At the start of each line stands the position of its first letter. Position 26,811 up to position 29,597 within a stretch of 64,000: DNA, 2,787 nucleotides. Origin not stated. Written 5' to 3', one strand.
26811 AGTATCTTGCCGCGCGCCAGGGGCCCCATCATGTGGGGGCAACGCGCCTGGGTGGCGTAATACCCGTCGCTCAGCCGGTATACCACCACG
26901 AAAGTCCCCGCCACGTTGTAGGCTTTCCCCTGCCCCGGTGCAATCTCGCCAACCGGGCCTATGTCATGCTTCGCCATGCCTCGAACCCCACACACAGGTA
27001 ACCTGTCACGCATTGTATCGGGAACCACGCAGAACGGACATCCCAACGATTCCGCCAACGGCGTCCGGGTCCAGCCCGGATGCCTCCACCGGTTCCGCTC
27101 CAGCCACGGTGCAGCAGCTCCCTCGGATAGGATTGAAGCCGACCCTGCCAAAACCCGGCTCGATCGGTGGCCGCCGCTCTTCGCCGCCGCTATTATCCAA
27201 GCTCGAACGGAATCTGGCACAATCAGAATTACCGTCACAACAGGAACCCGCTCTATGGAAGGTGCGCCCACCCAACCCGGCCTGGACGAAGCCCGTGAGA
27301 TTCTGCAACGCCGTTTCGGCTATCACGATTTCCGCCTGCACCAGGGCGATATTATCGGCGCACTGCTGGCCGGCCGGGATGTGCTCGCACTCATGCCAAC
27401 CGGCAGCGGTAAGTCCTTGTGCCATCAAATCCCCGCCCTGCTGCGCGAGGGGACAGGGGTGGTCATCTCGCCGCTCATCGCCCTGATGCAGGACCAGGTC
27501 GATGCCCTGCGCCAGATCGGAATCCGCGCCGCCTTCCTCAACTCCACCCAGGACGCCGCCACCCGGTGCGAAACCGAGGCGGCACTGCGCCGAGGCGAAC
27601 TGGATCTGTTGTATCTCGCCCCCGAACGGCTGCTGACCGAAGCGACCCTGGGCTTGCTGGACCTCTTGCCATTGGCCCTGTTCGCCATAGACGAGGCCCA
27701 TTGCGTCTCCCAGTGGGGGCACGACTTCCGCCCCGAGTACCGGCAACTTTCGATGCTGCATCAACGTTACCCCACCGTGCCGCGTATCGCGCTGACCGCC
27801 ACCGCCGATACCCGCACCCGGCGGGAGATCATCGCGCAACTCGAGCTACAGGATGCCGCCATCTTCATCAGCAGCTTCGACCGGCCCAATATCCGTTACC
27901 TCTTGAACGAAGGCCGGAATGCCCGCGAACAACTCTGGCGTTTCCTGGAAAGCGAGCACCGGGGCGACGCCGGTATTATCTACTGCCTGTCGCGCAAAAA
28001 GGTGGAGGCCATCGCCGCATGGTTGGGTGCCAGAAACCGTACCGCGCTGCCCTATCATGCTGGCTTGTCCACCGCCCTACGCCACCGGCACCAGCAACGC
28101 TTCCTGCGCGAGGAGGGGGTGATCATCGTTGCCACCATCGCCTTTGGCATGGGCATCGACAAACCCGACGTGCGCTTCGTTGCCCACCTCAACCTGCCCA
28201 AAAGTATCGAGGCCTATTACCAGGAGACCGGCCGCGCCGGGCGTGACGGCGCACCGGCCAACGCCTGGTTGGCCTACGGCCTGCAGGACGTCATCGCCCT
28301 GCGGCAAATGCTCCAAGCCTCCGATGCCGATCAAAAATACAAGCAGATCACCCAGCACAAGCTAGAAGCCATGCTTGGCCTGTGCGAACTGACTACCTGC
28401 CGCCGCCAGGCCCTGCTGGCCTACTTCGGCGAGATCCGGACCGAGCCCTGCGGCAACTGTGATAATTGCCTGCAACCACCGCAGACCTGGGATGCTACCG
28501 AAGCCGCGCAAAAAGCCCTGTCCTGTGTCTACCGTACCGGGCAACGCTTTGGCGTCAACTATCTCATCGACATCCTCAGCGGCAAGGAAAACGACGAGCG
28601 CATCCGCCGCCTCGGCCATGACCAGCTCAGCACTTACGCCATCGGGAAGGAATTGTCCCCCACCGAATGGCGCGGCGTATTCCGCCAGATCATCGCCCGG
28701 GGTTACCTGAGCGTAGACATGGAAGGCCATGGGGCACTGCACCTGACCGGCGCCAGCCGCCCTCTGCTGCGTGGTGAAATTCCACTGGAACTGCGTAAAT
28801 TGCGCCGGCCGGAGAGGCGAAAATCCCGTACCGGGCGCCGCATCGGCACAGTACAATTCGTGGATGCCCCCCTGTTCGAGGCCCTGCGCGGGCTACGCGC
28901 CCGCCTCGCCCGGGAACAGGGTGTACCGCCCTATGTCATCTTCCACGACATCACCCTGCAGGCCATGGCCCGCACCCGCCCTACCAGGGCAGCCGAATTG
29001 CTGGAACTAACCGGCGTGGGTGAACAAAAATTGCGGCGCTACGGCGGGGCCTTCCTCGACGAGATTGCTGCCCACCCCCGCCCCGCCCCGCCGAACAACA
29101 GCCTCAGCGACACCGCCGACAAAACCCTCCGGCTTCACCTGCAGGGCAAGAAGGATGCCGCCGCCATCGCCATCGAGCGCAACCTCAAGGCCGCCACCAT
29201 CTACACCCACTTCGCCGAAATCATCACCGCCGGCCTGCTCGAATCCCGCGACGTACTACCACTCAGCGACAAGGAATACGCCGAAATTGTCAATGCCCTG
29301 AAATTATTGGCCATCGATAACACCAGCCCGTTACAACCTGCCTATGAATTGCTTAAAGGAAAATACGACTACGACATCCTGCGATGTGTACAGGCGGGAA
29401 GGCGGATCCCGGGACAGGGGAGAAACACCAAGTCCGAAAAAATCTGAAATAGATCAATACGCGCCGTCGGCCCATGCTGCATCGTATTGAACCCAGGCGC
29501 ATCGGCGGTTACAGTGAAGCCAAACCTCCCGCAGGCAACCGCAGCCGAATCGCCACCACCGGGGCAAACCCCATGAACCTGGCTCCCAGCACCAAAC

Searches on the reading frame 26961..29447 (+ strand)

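Call 92: search_protein_families(library=pfam, proteins=[window:26961-29447:+], max_evalue=0.0001)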
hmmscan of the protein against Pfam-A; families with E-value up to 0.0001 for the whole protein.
window:26961-29447:+ (828 aa): 6 families
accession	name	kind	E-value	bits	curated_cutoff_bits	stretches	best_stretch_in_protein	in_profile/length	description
PF09382.16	RQC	-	4e-39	133.4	23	1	506-618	1-112/114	RQC domain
PF00270.35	DEAD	-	3.8e-25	89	26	1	127-287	3-164/167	DEAD/DEAH box helicase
PF00570.28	HRDC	-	2.3e-22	79.1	23.8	1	637-702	3-68/68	HRDC domain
PF16124.10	RecQ_Zn_bind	-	8.3e-21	74.9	25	1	442-504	2-66/66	RecQ zinc-binding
PF00271.37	Helicase_C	-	6e-18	65.5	23.5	1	323-430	4-110/110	Helicase conserved C-terminal domain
PF14493.12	HTH_40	-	4.5e-16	59.4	27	1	718-811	1-89/89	Helix-turn-helix domain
